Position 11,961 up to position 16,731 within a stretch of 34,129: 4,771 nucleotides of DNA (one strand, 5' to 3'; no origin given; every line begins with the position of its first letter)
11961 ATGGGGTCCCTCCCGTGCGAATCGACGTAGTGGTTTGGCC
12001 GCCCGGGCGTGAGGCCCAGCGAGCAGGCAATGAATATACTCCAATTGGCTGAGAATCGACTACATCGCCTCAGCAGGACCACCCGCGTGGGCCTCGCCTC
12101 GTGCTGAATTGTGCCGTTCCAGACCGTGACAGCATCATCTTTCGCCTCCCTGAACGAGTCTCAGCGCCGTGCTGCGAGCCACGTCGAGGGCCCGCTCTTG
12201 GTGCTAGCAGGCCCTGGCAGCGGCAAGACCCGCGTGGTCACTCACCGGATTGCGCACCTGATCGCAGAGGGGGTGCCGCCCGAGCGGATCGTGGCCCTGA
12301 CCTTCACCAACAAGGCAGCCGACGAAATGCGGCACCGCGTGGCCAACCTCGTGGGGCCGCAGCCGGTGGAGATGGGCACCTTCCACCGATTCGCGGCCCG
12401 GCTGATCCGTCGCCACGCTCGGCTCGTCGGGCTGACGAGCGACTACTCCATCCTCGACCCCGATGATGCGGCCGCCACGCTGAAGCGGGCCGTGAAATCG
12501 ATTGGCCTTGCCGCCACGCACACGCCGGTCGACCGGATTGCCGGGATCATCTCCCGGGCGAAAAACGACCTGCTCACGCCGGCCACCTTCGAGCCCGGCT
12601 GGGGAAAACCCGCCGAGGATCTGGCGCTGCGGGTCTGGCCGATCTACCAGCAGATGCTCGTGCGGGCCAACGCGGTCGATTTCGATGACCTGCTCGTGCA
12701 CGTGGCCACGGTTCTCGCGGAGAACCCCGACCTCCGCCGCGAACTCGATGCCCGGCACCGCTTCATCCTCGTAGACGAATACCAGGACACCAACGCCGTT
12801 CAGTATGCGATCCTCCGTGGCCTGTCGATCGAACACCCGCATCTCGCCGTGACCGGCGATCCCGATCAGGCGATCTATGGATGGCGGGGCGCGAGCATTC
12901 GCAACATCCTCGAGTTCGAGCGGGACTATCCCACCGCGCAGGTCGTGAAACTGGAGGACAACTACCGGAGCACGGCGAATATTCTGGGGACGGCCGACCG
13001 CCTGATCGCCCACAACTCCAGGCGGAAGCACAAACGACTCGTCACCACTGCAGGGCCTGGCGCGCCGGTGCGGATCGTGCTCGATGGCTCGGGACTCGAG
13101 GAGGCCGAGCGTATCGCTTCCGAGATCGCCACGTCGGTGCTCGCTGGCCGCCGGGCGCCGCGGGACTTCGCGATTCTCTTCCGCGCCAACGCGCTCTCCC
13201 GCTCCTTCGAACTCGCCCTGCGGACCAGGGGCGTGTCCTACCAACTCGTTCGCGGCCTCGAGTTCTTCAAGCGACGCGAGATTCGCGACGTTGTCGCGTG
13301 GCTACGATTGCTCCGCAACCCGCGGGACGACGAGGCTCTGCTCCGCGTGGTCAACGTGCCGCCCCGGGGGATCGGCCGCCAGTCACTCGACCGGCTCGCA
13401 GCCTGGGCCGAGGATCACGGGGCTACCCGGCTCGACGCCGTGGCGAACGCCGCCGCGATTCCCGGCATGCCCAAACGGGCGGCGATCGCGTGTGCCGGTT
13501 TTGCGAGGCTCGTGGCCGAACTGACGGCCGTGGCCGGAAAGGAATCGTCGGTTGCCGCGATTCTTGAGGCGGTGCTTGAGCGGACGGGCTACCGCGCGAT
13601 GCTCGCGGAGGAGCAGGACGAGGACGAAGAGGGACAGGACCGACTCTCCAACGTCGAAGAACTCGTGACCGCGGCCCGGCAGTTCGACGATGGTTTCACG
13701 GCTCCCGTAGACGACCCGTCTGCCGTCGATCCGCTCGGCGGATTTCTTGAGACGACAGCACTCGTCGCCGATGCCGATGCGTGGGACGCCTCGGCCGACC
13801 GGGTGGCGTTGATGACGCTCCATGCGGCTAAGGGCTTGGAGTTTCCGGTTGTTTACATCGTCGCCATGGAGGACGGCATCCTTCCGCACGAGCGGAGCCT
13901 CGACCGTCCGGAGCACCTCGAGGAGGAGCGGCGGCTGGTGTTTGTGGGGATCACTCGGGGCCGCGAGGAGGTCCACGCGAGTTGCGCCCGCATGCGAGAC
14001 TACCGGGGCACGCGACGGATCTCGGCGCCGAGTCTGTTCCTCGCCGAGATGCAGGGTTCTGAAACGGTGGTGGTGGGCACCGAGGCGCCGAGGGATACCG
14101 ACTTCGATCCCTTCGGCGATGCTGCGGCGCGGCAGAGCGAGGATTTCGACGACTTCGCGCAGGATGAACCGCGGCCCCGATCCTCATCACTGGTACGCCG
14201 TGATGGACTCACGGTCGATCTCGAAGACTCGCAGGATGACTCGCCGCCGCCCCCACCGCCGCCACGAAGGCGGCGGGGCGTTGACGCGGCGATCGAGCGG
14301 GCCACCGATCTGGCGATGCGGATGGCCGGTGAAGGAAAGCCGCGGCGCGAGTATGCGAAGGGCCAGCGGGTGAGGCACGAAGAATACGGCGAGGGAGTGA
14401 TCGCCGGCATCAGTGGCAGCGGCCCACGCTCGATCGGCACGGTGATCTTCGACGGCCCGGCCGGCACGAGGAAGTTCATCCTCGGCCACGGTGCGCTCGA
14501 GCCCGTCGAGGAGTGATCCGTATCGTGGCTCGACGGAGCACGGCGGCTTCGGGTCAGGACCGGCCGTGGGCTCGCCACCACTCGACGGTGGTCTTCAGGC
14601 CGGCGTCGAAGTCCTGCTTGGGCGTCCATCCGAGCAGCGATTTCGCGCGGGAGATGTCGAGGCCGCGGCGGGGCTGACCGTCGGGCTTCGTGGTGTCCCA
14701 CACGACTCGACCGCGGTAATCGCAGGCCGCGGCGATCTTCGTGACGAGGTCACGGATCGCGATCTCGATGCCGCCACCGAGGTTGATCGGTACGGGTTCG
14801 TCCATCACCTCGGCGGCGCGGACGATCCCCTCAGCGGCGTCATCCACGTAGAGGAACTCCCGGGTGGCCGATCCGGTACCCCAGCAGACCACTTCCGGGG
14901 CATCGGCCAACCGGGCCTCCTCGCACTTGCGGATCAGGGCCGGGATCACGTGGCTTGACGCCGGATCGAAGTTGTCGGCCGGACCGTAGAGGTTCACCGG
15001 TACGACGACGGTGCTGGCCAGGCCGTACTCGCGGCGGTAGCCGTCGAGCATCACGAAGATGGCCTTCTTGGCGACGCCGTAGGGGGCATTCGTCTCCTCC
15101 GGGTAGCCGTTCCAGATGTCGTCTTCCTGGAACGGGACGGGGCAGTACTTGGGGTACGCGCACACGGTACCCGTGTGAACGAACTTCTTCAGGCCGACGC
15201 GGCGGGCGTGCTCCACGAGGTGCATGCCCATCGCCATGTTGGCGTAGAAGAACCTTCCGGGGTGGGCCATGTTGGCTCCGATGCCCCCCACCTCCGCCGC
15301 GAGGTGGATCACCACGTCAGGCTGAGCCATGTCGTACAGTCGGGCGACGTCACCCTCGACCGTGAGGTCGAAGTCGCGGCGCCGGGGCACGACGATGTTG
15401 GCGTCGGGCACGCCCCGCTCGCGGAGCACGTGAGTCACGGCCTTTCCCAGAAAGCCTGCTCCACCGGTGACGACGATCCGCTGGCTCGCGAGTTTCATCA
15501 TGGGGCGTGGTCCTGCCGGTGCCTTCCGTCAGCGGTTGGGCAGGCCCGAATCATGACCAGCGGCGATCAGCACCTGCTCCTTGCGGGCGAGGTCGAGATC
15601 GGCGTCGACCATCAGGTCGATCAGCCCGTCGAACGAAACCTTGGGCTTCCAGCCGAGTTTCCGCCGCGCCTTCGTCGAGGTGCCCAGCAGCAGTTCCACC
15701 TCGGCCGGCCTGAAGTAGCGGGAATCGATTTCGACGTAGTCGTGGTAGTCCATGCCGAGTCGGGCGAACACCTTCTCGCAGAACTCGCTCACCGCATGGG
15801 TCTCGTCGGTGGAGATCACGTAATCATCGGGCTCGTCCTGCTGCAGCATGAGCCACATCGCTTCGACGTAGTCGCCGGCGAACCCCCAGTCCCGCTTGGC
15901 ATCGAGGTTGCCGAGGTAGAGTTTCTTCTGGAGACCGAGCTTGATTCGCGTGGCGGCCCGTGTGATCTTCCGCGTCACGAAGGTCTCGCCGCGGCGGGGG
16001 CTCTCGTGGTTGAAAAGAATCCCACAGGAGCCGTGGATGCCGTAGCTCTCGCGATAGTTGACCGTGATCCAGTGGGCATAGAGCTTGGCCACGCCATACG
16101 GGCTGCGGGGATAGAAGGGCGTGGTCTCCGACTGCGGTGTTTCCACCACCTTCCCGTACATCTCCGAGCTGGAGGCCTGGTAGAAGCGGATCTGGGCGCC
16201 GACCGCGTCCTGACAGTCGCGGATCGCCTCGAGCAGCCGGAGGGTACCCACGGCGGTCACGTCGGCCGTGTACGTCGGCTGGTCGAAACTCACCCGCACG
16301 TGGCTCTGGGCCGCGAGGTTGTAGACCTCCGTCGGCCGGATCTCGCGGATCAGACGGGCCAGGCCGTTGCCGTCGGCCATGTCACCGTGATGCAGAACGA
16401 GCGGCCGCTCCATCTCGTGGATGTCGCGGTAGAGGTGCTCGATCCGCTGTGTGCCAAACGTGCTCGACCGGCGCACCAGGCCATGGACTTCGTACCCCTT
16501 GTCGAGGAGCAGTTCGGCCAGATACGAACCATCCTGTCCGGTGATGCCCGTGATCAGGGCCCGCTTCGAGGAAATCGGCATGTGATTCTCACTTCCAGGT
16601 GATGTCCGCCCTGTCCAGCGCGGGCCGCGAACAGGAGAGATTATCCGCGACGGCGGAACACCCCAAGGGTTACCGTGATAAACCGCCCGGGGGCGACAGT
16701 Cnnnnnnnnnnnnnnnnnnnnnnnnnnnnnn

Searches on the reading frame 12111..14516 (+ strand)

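Call 29: search_protein_families(library=pfam, proteins=[window:12111-14516:+], max_evalue=0.001)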
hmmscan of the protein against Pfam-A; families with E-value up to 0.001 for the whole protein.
window:12111-14516:+ (801 aa): 7 families
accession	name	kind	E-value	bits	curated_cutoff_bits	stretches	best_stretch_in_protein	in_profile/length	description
PF00580.27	UvrD-helicase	-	2.1e-79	267.5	23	1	14-274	1-271/271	UvrD/REP helicase N-terminal domain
PF13361.12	UvrD_C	-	1.4e-61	209.4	25.6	2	279-435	1-156/350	UvrD-like helicase C-terminal domain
PF13245.12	AAA_19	-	1.5e-22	80.6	25.1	1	24-257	9-132/134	AAA domain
PF13538.12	UvrD_C_2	-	3.7e-08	33.6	27.4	1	566-622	3-50/52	UvrD-like helicase C-terminal domain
PF01443.25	Viral_helicase1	-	8.6e-06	26.2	21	0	560-622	172-225/228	Viral superfamily 1 RNA helicase core domain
PF13604.12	AAA_30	-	2.9e-05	24.3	27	0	14-77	2-66/191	AAA domain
PF13086.12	AAA_11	-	6.9e-05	23.2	27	1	14-79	2-74/257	AAA domain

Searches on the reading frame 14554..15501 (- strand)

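Call 29: search_protein_families(library=pfam, proteins=[window:14554-15501:-], max_evalue=0.001)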
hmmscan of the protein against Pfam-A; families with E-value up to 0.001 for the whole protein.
window:14554-15501:- (315 aa): 4 families
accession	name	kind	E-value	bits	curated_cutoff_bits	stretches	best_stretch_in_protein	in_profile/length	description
PF01370.27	Epimerase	-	2.1e-57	194.7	20.9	1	9-242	1-240/240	NAD dependent epimerase/dehydratase family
PF16363.11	GDP_Man_Dehyd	-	7.3e-29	101.7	27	1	44-304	59-331/332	GDP-mannose 4,6 dehydratase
PF04321.23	RmlD_sub_bind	-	5.3e-09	36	27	1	8-129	2-118/287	RmlD substrate binding domain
PF01073.25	3Beta_HSD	-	0.00054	19.5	22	0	10-236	1-235/280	3-beta hydroxysteroid dehydrogenase/isomerase family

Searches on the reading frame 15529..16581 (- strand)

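Call 29: search_protein_families(library=pfam, proteins=[window:15529-16581:-], max_evalue=0.001)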
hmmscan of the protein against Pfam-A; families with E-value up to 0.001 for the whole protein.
window:15529-16581:- (350 aa): 3 families
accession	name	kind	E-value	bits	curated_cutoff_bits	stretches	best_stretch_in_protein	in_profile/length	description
PF16363.11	GDP_Man_Dehyd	-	2.8e-145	484.4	27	1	9-324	1-332/332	GDP-mannose 4,6 dehydratase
PF01370.27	Epimerase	-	3.7e-75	252.9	20.9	1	8-256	1-239/240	NAD dependent epimerase/dehydratase family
PF04321.23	RmlD_sub_bind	-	2.3e-07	30.6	27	1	7-169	2-132/287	RmlD substrate binding domain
